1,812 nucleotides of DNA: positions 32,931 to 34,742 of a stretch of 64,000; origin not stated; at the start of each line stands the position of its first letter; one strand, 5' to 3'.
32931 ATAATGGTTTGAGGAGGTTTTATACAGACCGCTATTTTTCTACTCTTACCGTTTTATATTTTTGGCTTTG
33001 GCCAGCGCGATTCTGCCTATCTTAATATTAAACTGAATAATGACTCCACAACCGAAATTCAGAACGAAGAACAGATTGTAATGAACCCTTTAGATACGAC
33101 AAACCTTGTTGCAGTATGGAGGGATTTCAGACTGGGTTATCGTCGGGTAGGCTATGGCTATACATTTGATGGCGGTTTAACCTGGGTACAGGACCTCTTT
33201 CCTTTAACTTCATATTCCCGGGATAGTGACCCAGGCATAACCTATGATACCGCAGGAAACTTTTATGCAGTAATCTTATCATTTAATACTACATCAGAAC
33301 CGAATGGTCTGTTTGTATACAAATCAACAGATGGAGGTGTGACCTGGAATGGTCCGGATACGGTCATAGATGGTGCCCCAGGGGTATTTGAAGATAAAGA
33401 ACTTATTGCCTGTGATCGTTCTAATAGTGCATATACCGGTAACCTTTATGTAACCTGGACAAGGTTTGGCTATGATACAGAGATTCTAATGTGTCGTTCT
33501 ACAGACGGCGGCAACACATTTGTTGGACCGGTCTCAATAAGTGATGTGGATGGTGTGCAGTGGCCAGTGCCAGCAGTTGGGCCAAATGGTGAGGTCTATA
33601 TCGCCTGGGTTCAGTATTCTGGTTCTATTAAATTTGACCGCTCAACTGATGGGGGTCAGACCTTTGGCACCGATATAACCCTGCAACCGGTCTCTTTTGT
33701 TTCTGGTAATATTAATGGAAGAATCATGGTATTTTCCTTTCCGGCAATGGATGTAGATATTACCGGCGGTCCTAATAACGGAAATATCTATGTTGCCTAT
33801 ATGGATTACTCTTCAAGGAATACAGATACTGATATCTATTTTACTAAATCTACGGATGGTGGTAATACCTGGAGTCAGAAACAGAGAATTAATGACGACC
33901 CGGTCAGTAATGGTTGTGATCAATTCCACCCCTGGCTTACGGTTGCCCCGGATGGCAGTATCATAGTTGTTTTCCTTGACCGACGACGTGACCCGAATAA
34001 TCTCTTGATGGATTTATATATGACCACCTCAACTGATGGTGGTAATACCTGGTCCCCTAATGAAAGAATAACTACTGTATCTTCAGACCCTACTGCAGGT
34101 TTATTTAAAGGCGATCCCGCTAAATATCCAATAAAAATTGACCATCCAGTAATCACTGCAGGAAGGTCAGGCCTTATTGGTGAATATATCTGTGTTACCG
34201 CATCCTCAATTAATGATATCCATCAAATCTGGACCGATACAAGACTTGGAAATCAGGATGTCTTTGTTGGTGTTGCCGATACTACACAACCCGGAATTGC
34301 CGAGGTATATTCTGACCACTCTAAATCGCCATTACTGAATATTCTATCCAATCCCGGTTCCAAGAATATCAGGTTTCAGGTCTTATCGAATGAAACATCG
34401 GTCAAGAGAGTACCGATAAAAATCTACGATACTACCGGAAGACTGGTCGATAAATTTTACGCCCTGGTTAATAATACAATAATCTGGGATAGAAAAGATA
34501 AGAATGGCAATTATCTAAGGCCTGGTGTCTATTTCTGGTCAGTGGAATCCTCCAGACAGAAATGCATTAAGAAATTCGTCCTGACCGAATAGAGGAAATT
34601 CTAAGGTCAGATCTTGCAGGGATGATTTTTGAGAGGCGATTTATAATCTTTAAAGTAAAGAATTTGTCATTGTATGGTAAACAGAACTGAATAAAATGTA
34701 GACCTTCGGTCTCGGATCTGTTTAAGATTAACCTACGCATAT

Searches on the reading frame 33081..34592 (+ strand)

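Call 34: search_protein_families(library=pfam, proteins=[window:33081-34592:+], max_evalue=0.001)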
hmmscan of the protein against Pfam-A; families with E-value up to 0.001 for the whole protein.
window:33081-34592:+ (503 aa): 5 families
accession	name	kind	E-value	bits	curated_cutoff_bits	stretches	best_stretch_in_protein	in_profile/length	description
PF13088.12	BNR_2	-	4.4e-14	52.9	31.4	1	246-370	14-137/277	BNR repeat-like domain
PF24316.1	Tli3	-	1.6e-06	28.9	27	0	286-337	55-108/129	T6SS Tli3 immunity protein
PF18962.6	Por_Secre_tail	-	6.7e-06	26.8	27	1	424-500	4-74/75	Secretion system C-terminal sorting domain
PF13585.12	CHU_C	-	1.4e-05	25.5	27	1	428-492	14-74/86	CHU_C Type IX secretion signal domain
PF02012.26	BNR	-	1.7e-05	24.6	27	0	80-90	1-11/12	BNR/Asp-box repeat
